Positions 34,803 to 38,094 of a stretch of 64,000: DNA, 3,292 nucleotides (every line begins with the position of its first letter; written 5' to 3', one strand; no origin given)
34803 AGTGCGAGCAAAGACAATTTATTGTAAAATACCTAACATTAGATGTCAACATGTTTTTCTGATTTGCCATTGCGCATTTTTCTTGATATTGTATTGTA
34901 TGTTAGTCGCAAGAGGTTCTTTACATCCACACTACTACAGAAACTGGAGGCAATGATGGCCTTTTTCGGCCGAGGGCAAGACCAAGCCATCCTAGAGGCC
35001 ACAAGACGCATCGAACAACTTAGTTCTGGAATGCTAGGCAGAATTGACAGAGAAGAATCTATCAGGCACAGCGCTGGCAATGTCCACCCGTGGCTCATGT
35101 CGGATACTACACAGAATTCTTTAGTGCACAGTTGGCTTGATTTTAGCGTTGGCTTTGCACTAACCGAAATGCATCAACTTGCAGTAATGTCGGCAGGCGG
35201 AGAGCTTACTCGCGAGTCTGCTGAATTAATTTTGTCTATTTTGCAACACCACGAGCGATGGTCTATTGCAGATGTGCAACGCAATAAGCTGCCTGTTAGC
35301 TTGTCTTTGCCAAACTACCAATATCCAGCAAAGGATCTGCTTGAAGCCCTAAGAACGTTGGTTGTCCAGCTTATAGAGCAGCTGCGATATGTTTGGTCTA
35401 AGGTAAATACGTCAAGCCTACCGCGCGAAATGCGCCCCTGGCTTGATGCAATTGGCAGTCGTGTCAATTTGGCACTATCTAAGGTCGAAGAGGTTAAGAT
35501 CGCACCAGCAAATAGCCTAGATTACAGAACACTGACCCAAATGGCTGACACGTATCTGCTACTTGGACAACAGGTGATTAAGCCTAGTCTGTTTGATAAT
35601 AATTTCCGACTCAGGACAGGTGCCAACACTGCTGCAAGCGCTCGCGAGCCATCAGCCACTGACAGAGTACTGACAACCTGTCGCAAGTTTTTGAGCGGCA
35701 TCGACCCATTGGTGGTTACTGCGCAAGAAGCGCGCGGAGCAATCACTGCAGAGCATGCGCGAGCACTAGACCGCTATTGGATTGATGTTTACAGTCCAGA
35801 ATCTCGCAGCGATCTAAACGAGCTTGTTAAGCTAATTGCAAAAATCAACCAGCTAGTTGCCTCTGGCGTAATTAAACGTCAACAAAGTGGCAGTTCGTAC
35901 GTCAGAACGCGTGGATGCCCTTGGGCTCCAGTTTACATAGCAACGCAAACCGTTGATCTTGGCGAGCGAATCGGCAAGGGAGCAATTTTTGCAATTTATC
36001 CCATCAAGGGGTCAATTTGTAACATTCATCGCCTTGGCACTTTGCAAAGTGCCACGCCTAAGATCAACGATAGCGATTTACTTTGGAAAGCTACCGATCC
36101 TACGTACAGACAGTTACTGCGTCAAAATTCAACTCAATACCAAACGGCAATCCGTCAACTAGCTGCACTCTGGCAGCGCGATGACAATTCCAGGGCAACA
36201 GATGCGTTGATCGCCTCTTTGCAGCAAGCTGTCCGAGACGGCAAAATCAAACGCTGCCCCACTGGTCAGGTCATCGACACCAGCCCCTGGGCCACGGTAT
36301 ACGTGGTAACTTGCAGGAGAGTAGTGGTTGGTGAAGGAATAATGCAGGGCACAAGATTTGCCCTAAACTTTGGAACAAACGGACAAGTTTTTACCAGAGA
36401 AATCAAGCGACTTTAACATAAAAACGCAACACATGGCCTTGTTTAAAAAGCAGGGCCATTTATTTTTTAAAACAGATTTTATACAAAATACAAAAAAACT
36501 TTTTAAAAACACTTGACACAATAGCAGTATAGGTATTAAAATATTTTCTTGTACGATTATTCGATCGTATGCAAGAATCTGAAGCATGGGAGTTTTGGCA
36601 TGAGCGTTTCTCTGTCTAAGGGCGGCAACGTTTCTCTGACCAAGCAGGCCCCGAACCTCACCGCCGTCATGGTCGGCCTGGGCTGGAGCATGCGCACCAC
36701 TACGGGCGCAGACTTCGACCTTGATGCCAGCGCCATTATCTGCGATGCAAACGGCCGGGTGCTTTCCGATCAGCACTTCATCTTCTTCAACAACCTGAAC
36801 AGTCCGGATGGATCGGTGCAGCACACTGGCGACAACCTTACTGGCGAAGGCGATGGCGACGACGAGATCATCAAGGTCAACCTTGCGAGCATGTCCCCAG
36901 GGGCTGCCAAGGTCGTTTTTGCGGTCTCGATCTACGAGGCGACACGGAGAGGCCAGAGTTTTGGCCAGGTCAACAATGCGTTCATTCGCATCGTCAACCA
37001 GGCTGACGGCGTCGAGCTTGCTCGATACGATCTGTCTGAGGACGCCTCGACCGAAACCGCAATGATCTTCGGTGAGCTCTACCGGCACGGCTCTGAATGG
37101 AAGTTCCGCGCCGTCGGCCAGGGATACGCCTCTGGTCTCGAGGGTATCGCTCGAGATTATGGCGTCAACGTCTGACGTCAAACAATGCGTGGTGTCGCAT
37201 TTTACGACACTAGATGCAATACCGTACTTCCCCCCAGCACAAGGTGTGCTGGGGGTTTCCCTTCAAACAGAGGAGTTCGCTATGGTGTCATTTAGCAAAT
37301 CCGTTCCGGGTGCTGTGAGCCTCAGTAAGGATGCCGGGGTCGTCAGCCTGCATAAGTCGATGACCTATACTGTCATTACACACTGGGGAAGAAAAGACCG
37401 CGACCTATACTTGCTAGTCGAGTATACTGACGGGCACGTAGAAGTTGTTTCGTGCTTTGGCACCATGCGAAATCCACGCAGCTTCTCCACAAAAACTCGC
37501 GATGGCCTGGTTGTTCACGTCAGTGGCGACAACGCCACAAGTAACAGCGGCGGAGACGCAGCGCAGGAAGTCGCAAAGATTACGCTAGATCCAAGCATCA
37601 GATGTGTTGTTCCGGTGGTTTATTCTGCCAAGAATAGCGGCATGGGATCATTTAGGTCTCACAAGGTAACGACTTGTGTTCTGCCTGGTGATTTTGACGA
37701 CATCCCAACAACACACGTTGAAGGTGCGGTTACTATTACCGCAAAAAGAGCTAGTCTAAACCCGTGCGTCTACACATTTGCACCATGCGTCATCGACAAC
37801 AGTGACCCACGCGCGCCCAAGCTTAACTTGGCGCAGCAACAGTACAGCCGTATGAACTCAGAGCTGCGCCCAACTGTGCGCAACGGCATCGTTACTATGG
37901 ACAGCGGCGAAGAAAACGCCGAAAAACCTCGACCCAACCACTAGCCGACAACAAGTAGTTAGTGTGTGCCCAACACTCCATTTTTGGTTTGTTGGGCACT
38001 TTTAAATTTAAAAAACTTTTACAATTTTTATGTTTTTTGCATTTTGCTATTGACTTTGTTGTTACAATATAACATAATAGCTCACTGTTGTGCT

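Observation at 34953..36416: Unrecognisable 487-aa protein with a tandem C-terminal repeat, divergently transcribed between the biosynthetic operon and terD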

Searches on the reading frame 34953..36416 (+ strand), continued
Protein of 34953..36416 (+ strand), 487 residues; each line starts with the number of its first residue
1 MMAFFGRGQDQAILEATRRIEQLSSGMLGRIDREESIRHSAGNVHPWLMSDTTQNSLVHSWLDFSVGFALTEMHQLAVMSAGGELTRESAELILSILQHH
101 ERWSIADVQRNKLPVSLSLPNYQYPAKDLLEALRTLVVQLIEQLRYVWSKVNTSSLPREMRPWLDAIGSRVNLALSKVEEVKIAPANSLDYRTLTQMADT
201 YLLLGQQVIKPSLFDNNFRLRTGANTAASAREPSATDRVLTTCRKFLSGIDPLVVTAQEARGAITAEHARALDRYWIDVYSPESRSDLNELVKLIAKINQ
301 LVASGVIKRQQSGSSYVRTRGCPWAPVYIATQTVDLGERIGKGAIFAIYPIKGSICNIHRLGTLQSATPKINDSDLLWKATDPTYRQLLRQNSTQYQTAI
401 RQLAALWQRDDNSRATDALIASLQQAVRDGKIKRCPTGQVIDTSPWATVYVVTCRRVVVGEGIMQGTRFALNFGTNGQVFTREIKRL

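Call 101: get_annotated_region(hit=H7, flank=8000)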
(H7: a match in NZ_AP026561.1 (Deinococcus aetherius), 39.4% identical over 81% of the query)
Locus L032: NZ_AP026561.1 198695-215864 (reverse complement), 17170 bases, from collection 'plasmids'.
description: Deinococcus aetherius strain ST0316 plasmid pDAETH-1, complete sequence
organism: Deinococcus aetherius (NCBI taxid 200252)
taxonomy: Bacteria; Deinococcota; Deinococci; Deinococcales; Deinococcaceae; Deinococcus; Deinococcus aetherius
host: -; source: -; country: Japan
typing (MOB-suite, as given by PLSDB): non-mobilizable
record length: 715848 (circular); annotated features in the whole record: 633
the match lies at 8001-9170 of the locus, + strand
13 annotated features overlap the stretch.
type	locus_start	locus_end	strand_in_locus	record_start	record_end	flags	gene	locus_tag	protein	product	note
CDS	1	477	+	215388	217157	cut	-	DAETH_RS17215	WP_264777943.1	ABC transporter substrate-binding protein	-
CDS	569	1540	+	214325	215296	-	-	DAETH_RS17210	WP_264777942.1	ABC transporter permease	GO:0055085 - transmembrane transport [Evidence IEA]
CDS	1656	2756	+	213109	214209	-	-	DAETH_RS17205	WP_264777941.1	ABC transporter permease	-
CDS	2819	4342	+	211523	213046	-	-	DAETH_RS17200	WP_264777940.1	family 10 glycosylhydrolase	-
CDS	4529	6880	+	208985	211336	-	-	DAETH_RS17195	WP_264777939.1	nitrate reductase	-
CDS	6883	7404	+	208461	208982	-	-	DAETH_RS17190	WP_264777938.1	hypothetical protein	-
CDS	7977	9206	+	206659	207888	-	-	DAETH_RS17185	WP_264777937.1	hypothetical protein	-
CDS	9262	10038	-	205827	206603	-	-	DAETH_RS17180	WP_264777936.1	response regulator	GO:0000160 - phosphorelay signal transduction system [Evidence IEA]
CDS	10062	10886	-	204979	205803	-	-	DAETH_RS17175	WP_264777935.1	DUF4388 domain-containing protein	-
CDS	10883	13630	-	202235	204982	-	-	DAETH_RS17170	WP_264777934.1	response regulator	GO:0000160 - phosphorelay signal transduction system [Evidence IEA]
CDS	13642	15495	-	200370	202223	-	-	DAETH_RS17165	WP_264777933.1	methyl-accepting chemotaxis protein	GO:0007165 - signal transduction [Evidence IEA]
CDS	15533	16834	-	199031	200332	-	-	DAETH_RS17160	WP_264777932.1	ABC transporter substrate-binding protein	-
CDS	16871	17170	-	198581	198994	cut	-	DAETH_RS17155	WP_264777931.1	chemotaxis protein CheW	-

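Call 102: get_annotated_region(hit=H5, flank=8000)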
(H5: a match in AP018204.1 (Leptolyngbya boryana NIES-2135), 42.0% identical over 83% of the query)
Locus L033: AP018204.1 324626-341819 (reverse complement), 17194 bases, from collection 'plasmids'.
description: Leptolyngbya boryana NIES-2135 plasmid plasmid1 DNA, complete genome
organism: Leptolyngbya boryana NIES-2135 (NCBI taxid 1973484)
taxonomy: Bacteria; Cyanobacteriota; Cyanophyceae; Leptolyngbyales; Leptolyngbyaceae; Leptolyngbya; Leptolyngbya boryana; Leptolyngbya boryana NIES-2135
host: -; source: -; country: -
typing (MOB-suite, as given by PLSDB): non-mobilizable
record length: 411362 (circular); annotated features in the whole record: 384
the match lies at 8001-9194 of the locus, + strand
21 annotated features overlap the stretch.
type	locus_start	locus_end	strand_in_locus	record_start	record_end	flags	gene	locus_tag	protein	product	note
CDS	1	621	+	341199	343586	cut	-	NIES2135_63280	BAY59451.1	two-component transcriptional regulator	-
CDS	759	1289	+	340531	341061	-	-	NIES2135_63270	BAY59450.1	UspA domain-containing protein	-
CDS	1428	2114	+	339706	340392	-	-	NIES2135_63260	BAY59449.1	hypothetical protein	-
CDS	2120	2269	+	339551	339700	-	-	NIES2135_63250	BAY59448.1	hypothetical protein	-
CDS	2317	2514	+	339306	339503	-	-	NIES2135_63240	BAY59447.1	hypothetical protein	-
CDS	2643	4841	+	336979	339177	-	-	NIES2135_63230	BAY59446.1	cation transporting ATPase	-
CDS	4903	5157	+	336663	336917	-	-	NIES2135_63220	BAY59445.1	hypothetical protein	-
CDS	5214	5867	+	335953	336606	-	-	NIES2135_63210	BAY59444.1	hypothetical protein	-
CDS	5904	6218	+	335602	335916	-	-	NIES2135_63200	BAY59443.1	hypothetical protein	-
CDS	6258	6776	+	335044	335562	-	-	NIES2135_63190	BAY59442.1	hypothetical protein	-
CDS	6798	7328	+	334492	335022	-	-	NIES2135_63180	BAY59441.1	hypothetical protein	-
CDS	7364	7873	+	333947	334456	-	-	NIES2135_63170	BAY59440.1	hypothetical protein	-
CDS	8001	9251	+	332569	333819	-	-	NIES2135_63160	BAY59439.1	hypothetical protein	-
CDS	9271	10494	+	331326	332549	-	-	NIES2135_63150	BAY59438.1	2-alkenal reductase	-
CDS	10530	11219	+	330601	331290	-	-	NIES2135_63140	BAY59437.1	type 11 methyltransferase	-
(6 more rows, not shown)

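Call 103: get_annotated_region(hit=H12, flank=4000)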
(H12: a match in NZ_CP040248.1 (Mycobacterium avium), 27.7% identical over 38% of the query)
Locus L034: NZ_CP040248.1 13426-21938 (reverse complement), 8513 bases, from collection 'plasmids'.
description: Mycobacterium avium subsp. hominissuis strain 101174 plasmid pFLAC0181_CHOP101, complete sequence
organism: Mycobacterium avium (NCBI taxid 439334)
taxonomy: Bacteria; Actinomycetota; Actinomycetes; Mycobacteriales; Mycobacteriaceae; Mycobacterium; Mycobacterium avium
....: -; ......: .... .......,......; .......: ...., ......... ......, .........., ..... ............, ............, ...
typing (MOB-suite, as given by PLSDB): mobilizable; replicon rep_cluster_578; relaxase MOBF
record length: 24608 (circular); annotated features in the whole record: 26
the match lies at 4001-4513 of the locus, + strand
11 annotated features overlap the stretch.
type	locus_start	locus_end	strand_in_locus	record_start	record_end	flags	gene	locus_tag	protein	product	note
CDS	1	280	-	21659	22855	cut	-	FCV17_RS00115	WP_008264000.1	PPE family protein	-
CDS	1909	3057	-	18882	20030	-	-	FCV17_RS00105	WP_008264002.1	PLP-dependent cysteine synthase family protein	-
CDS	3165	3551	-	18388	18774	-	-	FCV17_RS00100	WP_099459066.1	hypothetical protein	-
CDS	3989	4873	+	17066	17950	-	-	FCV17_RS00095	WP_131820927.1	hypothetical protein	-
CDS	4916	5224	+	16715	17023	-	-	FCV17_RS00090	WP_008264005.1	zf-TFIIB domain-containing protein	-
CDS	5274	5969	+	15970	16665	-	-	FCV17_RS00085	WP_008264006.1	DUF1275 family protein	-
CDS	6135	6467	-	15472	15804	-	-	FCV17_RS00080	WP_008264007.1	four-helix bundle copper-binding protein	-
CDS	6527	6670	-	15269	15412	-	-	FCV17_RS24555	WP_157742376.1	hypothetical protein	-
CDS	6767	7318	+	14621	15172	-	-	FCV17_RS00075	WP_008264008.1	hypothetical protein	-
CDS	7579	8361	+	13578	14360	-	-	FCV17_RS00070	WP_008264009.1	ParA family protein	-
CDS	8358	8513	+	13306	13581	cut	-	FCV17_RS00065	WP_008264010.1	hypothetical protein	-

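Call 108: search_protein_families(library=ncbifam, proteins=[P0024, P0022, P0006, P0017, P0027, L031:8001-9251:+, L032:7977-9206:+], max_evalue=0.01)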
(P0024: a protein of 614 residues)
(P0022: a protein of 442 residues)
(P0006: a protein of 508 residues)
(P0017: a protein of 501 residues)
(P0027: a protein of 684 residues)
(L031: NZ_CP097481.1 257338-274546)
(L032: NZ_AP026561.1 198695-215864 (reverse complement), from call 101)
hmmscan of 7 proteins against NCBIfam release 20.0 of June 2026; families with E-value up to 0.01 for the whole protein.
P0024 (614 aa): 0 families

P0022 (442 aa): 0 families

P0006 (508 aa): 0 families

P0017 (501 aa): 0 families

P0027 (684 aa): 0 families

L031:8001-9251:+ (416 aa): 0 families

L032:7977-9206:+ (409 aa): 0 families

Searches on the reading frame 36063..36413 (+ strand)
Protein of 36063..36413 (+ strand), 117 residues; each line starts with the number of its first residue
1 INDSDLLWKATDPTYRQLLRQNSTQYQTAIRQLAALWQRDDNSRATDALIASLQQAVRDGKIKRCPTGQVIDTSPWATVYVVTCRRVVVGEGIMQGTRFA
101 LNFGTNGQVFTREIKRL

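Call 49: predict_structure(alignment_id=A2)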
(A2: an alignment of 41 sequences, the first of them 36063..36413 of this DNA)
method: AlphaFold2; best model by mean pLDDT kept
length: 117 residues; sequences in the alignment: 41
mean_pLDDT: 95.7   pTM: 0.85
mean pLDDT of the five models: 95.7, 94.6, 94.4, 94.2, 92.7
residues with pLDDT >= 90: 110; 70-90: 6; 50-70: 1; < 50: 0
segments of 3 or more residues with pLDDT < 50: none
pLDDT, mean of each block of 10 residues (from residue 1): 87 96 97 97 97 98 93 96 97 98 96 97
secondary structure, 60 per line:
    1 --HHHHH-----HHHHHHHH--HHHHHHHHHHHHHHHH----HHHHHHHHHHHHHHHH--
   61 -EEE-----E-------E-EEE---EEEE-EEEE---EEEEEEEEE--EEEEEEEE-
elements in order: H3-7 H13-20 H23-38 H43-58 E62-64 E80-82 E86-89 E91-94 E98-106 E109-116

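Call 88: fold_search(model_id=the predicted structure, library=pdb)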
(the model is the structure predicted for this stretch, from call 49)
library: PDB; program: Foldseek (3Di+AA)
matches with E <= 10: 217; with E <= 0.001: 0
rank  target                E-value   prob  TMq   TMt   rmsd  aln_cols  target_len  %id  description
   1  9r5y_B                9.3e-01  0.16  0.27  0.40   7.1        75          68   11  Crystal structure of the C-terminal domain of human TNC in complex with Adhiron 52 (released 2025-06-18)
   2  9r5y_C                1.1e+00  0.18  0.29  0.41   5.9        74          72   11  Crystal structure of the C-terminal domain of human TNC in complex with Adhiron 52 (released 2025-06-18)
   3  1c9o_A                1.1e+00  0.06  0.14  0.22   9.8        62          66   11  CRYSTAL STRUCTURE ANALYSIS OF THE BACILLUS CALDOLYTICUS COLD SHOCK PROTEIN BC-CSP (released 2000-04-02)
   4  7av6                  1.1e+00  0.03  0.13  0.13  12.4        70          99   11  FAST in a domain-swapped dimer form (released 2021-06-09)
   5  8eui_T                1.4e+00  0.08  0.22  0.18   5.6        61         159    8  Ytm1 associated nascent 60S ribosome (-fkbp39) State 3 (released 2022-11-30)
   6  1hz9_A                1.4e+00  0.05  0.14  0.22   9.8        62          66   11  BACILLUS CALDOLYTICUS COLD-SHOCK PROTEIN MUTANTS TO STUDY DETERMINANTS OF PROTEIN STABILITY (released 2001-11-07)
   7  1i5f_A                1.5e+00  0.06  0.14  0.21   8.8        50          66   10  BACILLUS CALDOLYTICUS COLD-SHOCK PROTEIN MUTANTS TO STUDY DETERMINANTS OF PROTEIN STABILITY (released 2001-11-07)
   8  5a0o_B                1.6e+00  0.11  0.26  0.31   9.4        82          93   11  adhiron raised against p300 (released 2015-07-15)
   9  2lxj_MODEL_1_A        1.6e+00  0.05  0.14  0.23   8.7        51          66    8  Backbone 1H, 13C, and 15N Chemical Shift Assignments for cold shock protein, LmCsp with dT7 (released 2013-08-07)
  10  1xpi_A                1.6e+00  0.01  0.13  0.08  14.6        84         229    7  Crystal structure of the catalytic domain of E. coli pseudouridine synthase RluC (released 2005-10-04)
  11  8i9p_LT               1.7e+00  0.07  0.22  0.21   5.6        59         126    2  Cryo-EM structure of a Chaetomium thermophilum pre-60S ribosomal subunit - State Mak16 (released 2023-05-17)
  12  7ry4_A                1.7e+00  0.06  0.24  0.23   8.6        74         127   19  Multi-conformer model of Ketosteroid Isomerase Y57F/D40N mutant from Pseudomonas Putida (pKSI) bound to a transition s (released 2022-11-09)
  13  6szz                  1.7e+00  0.04  0.15  0.22   9.6        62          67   10  Crystal structure of Cold Shock Protein B (CspB) containing the modified residue 4-F-Trp (released 2020-02-26)
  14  5ohm_F                1.9e+00  0.09  0.27  0.32   9.9        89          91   12  K33-specific affimer bound to K33 diUb (released 2017-10-04)
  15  6stj_F                1.9e+00  0.07  0.22  0.26  10.8        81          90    7  Selective Affimers Recognize BCL-2 Family Proteins Through Non-Canonical Structural Motifs (released 2020-09-30)
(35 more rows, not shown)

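Call 111: search_solved_structures(query=A2, max_evalue=10)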
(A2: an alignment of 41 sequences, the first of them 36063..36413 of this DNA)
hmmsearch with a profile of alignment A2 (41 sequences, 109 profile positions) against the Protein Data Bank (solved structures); distinct sequences matched with E-value up to 10: 23.
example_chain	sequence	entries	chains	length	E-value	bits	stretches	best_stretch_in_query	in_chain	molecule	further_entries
8r83_B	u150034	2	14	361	0.0044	20.4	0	68-103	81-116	Ig-like domain-containing protein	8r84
8bpe_C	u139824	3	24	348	0.01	19.2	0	68-103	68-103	Immunoglobulin heavy constant mu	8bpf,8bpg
7xt6_B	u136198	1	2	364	0.012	19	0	68-103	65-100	Isoform 2 of Immunoglobulin heavy constant mu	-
7wsp_B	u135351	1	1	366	0.012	19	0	68-103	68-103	Isoform 2 of Immunoglobulin heavy constant mu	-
7wsp_D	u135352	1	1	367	0.012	18.9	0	68-103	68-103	Isoform 2 of Immunoglobulin heavy constant mu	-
7k0c_A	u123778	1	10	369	0.013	18.8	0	68-103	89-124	Immunoglobulin heavy constant mu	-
9arv_A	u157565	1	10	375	0.014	18.8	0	68-103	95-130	Isoform 1 of Immunoglobulin heavy constant mu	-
9uo4_A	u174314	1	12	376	0.014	18.8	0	68-103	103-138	Immunoglobulin heavy constant mu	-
9uo3_C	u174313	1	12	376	0.014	18.8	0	68-103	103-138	Isoform 1 of Immunoglobulin heavy constant mu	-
6kxs_A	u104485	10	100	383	0.015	18.7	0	68-103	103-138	Immunoglobulin heavy constant mu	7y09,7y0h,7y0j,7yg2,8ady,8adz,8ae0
8gzn_A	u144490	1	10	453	0.018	18.4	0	68-103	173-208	Immunoglobulin heavy constant mu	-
8wyr_A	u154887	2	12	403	0.018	18.4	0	68-103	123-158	Interleukin-2,Isoform 1 of Immunoglobulin heavy constant mu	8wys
7qdo_B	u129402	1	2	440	0.022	18.1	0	68-103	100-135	Isoform 2 of Immunoglobulin heavy constant mu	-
7xq8_C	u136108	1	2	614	0.056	16.8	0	68-103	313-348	Chimera of Heavy chain of VRC01 antibody Fab and Isoform 2 of Immunoglobulin heavy constan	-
7p8q_A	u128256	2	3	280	0.12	15.7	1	15-57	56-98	Ribosomal RNA large subunit methyltransferase J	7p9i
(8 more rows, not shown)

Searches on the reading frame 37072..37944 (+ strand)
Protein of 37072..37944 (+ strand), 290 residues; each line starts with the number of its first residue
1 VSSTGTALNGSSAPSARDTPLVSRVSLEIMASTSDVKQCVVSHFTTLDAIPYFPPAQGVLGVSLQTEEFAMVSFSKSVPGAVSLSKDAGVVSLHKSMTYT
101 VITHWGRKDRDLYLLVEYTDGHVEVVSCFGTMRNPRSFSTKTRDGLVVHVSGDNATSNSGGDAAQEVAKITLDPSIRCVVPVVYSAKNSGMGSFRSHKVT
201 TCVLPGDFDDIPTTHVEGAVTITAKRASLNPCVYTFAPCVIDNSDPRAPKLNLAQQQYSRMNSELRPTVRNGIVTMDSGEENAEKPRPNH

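Call 3: search_protein_families(library=pfam, proteins=[window:37072-37944:+], max_evalue=0.1)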
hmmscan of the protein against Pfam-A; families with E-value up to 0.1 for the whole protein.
window:37072-37944:+ (290 aa): 1 family
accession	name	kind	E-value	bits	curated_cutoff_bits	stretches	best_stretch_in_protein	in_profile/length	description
PF07071.17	KDGP_aldolase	-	0.03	14.6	26.7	0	254-286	99-131/218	KDGP aldolase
